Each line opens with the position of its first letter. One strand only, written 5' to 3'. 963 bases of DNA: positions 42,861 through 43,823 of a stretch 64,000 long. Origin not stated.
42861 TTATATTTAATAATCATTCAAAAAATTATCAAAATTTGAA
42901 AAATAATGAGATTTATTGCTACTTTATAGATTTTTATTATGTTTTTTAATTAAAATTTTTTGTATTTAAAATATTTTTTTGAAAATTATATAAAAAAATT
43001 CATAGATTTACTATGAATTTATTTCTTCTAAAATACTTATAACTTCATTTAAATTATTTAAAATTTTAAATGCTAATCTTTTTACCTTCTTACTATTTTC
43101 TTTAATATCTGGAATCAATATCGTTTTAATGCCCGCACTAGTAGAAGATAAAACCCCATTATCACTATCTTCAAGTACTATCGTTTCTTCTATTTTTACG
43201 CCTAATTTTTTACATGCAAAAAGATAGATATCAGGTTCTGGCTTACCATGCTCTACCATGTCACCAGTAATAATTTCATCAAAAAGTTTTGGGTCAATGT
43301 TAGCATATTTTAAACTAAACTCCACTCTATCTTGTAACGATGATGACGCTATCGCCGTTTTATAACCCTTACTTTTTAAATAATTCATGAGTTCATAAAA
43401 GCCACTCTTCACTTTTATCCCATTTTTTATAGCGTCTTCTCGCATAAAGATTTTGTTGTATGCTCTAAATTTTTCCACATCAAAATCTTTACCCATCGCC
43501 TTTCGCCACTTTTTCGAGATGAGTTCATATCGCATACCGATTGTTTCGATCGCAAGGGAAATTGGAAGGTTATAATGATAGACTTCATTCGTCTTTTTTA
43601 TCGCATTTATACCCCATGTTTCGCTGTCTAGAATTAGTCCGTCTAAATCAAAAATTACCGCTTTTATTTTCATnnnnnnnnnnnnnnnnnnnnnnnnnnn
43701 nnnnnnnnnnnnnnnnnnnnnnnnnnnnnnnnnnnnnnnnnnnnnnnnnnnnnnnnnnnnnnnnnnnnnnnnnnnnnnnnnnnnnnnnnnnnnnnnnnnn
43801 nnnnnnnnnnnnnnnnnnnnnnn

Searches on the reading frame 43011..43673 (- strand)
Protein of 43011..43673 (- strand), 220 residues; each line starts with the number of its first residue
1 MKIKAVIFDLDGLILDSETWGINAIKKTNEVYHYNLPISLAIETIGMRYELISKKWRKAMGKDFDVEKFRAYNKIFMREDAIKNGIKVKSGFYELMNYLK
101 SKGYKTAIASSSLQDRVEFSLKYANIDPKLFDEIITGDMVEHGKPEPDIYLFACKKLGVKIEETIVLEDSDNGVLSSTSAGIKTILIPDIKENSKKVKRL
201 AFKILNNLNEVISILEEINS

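Call 10: find_encoding_contigs(protein=window:43011-43673:-, flank=3000, max_places=10)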
Protein window:43011-43673:- (220 aa): 2 contigs read that carry it; 1 place shown.
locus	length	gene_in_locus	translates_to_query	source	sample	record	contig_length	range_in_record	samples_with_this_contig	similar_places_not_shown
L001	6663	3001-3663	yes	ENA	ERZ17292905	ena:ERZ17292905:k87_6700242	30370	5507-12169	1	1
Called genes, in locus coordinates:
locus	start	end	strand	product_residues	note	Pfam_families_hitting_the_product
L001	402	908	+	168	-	-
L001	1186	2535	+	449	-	PF00535:Glycos_transf_2, PF13641:Glyco_tranf_2_3, PF13632:Glyco_trans_2_3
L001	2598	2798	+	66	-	-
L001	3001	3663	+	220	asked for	PF00702:Hydrolase, PF13419:HAD_2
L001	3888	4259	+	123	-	PF00376:MerR, PF13411:MerR_1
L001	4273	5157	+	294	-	PF04015:DUF362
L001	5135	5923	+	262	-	PF01969:Ni_insertion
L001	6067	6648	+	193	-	PF12822:ECF_trnsprt (weak)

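Call 16: find_homologous_proteins(query=window:43011-43673:-, max_evalue=1e-20)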
Query window:43011-43673:- (220 aa): 347 proteins with E <= 1e-20 among 1143 candidates; the best 120 are listed.
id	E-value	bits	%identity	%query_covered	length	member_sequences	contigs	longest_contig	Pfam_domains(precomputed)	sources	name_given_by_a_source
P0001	9.5e-137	471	100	100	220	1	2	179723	PF13419.13,PF00702.33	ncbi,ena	-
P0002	3.5e-136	469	100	100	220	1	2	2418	PF13419.13,PF00702.33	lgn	-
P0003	2.7e-88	313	69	99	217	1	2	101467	PF13419.13,PF00702.33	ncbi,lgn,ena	-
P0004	1.1e-82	295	64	98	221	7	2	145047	PF13419.13,PF00702.33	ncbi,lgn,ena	-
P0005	4.4e-81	290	63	99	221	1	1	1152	PF13419.13,PF00702.33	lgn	-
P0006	5.3e-42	162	40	97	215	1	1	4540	PF13419.13,PF00702.33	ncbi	ncbi:MAG: HAD family hydrolase [Eubacterium sp.]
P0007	8.7e-39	151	39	98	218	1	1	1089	PF13419.13,PF00702.33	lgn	-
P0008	1.3e-38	151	39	100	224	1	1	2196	PF13419.13,PF00702.33,PF13242.13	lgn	-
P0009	1.7e-38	150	39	100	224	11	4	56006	PF13419.13,PF00702.33,PF13242.13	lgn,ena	-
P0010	1.8e-38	150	37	98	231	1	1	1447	PF13419.13,PF00702.33,PF12710.14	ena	-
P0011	2.9e-38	150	39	97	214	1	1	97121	PF13419.13,PF00702.33,PF13242.13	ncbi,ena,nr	ncbi:MAG: HAD family phosphatase [Eubacterium sp.]|nr:HAD family phosphatase [Eubacterium sp.]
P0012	1.6e-37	147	38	99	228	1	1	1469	PF13419.13,PF00702.33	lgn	-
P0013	2.5e-37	147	41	100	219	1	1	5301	PF13419.13,PF00702.33,PF13242.13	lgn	-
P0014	3.0e-37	146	36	98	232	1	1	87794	PF13419.13,PF00702.33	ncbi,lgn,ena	-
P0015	3.4e-37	146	41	100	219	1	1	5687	PF13419.13,PF00702.33,PF13242.13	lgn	-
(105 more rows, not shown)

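Call 17: find_encoding_contigs(protein=P0003, flank=4000, max_places=4)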
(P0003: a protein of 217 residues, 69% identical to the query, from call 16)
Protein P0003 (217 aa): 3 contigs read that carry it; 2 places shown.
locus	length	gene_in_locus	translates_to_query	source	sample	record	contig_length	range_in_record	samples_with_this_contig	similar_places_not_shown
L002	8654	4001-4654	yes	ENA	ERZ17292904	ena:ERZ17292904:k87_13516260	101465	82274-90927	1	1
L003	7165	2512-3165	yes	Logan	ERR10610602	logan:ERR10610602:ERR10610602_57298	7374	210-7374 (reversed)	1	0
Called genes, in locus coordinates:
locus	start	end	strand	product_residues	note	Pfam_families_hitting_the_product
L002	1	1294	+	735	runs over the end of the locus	PF00884:Sulfatase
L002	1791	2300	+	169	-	-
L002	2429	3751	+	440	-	PF00535:Glycos_transf_2, PF13641:Glyco_tranf_2_3, PF13632:Glyco_trans_2_3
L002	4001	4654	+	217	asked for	PF00702:Hydrolase, PF13419:HAD_2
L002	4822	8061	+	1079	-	-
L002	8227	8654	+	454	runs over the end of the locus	PF28494:GlyRS_ins_1 (faint), PF00587:tRNA-synt_2b, PF03129:HGTP_anticodon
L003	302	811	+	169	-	-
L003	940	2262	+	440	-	PF00535:Glycos_transf_2, PF13641:Glyco_tranf_2_3, PF13632:Glyco_trans_2_3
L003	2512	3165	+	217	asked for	PF00702:Hydrolase, PF13419:HAD_2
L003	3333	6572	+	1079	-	-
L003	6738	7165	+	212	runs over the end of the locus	?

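Call 18: find_encoding_contigs(protein=P0004, flank=4000, max_places=4)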
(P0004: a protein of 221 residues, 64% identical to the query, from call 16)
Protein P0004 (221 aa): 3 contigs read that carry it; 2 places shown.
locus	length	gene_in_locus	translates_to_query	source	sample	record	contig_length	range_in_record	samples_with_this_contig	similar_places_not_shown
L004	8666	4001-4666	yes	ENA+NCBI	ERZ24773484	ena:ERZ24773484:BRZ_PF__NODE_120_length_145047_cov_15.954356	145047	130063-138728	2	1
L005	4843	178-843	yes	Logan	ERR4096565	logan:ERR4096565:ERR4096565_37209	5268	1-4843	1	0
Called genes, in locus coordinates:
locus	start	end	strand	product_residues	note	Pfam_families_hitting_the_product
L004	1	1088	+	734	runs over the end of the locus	PF00884:Sulfatase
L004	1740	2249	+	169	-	-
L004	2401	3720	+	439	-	PF00535:Glycos_transf_2, PF13641:Glyco_tranf_2_3, PF13632:Glyco_trans_2_3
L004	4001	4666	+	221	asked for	PF00702:Hydrolase, PF13419:HAD_2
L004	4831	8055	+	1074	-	-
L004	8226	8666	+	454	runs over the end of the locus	PF28494:GlyRS_ins_1 (faint), PF00587:tRNA-synt_2b, PF03129:HGTP_anticodon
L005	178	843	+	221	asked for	PF00702:Hydrolase, PF13419:HAD_2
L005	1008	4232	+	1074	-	-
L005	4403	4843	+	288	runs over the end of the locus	?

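Call 44: list_cluster_members(proteins=[window:43011-43673:-, window:44139-45488:-, window:46916-49123:-, window:41517-42401:-])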
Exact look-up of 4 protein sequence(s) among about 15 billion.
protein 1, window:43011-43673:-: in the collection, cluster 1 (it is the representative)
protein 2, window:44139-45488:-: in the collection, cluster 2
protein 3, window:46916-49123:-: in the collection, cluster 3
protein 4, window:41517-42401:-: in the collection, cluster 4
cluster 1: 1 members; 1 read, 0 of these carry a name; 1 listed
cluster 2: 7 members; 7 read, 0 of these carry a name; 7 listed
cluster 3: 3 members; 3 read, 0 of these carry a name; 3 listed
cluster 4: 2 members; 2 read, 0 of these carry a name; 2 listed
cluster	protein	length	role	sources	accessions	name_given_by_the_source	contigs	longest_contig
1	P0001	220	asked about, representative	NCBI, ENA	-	-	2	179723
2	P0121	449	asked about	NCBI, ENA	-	-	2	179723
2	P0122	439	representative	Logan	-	-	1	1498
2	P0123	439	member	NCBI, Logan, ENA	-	-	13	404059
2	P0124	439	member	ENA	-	-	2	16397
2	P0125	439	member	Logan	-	-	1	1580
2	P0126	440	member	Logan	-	-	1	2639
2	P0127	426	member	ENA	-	-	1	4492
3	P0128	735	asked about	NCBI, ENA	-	-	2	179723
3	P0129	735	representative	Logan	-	-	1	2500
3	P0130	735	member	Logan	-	-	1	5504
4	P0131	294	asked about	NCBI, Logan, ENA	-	-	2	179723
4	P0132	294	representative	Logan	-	-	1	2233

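Call 45: find_encoding_contigs(protein=P0123, flank=2500, max_places=10)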
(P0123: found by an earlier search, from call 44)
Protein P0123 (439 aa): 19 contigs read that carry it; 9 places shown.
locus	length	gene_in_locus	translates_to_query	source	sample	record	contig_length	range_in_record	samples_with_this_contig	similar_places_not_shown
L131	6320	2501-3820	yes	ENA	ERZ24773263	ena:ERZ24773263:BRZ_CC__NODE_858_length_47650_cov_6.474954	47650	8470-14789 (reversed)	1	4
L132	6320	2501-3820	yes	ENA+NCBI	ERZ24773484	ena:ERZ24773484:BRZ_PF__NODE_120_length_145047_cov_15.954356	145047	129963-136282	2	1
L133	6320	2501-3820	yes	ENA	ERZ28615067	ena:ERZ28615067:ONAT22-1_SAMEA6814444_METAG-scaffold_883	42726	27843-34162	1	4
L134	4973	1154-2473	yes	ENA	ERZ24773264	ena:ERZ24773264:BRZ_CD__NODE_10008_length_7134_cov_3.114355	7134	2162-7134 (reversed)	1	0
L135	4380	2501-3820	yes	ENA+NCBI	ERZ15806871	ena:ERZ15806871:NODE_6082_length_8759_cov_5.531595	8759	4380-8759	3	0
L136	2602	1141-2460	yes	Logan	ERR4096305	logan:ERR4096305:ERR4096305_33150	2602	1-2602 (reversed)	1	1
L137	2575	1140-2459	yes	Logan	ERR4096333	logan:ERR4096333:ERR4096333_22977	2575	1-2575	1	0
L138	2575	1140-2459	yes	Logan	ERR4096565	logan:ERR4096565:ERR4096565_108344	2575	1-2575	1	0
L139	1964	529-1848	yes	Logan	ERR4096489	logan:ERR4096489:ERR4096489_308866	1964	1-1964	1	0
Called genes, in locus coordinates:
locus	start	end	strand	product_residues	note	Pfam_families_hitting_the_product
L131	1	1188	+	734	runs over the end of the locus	PF00884:Sulfatase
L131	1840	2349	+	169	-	-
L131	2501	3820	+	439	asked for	PF00535:Glycos_transf_2, PF13641:Glyco_tranf_2_3, PF13632:Glyco_trans_2_3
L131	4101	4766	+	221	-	PF00702:Hydrolase, PF13419:HAD_2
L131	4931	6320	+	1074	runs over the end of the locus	-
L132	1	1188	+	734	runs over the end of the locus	PF00884:Sulfatase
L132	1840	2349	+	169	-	-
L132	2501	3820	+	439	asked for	PF00535:Glycos_transf_2, PF13641:Glyco_tranf_2_3, PF13632:Glyco_trans_2_3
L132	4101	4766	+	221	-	PF00702:Hydrolase, PF13419:HAD_2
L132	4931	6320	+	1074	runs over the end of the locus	-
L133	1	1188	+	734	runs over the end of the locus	PF00884:Sulfatase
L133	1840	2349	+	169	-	-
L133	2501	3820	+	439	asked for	PF00535:Glycos_transf_2, PF13641:Glyco_tranf_2_3, PF13632:Glyco_trans_2_3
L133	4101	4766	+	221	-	PF00702:Hydrolase, PF13419:HAD_2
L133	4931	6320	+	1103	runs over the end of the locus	-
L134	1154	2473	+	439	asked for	PF00535:Glycos_transf_2, PF13641:Glyco_tranf_2_3, PF13632:Glyco_trans_2_3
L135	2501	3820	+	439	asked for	PF00535:Glycos_transf_2, PF13641:Glyco_tranf_2_3, PF13632:Glyco_trans_2_3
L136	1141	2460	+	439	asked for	PF00535:Glycos_transf_2, PF13641:Glyco_tranf_2_3, PF13632:Glyco_trans_2_3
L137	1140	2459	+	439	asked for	PF00535:Glycos_transf_2, PF13641:Glyco_tranf_2_3, PF13632:Glyco_trans_2_3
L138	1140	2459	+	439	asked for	PF00535:Glycos_transf_2, PF13641:Glyco_tranf_2_3, PF13632:Glyco_trans_2_3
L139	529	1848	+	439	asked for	PF00535:Glycos_transf_2, PF13641:Glyco_tranf_2_3, PF13632:Glyco_trans_2_3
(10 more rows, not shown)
